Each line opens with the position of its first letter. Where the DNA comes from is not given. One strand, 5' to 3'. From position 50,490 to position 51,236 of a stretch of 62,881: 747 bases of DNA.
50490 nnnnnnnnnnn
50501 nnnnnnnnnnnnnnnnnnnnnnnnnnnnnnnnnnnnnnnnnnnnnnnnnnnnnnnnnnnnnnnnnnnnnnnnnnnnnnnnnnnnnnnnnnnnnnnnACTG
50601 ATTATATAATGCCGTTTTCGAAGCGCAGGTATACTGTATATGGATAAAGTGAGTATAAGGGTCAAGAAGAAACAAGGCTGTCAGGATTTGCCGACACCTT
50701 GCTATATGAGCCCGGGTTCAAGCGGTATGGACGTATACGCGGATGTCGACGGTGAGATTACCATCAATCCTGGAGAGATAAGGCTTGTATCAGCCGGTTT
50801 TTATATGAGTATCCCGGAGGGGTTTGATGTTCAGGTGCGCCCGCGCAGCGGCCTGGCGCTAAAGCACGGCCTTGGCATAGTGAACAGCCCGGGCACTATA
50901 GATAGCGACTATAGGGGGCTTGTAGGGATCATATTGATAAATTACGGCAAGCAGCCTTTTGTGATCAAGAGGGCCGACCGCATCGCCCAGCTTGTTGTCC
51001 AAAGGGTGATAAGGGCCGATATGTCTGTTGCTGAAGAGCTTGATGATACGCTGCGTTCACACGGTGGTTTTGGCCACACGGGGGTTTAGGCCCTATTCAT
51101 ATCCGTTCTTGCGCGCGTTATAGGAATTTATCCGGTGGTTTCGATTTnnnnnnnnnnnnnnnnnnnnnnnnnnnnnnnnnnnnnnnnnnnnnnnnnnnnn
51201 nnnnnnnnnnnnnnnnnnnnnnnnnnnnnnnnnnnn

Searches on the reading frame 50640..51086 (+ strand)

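Call 57: search_protein_families(library=pfam, max_evalue=0.0001, proteins=[window:50640-51086:+])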
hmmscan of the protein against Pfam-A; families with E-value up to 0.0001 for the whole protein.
window:50640-51086:+ (149 aa): 2 families
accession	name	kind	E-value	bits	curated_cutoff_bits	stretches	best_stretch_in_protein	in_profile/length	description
PF00692.24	dUTPase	-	5.2e-27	94.6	22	1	18-148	4-129/129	dUTPase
PF22769.1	DCD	-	1.7e-07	31.9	27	1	35-122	66-152/153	dCTP deaminase-like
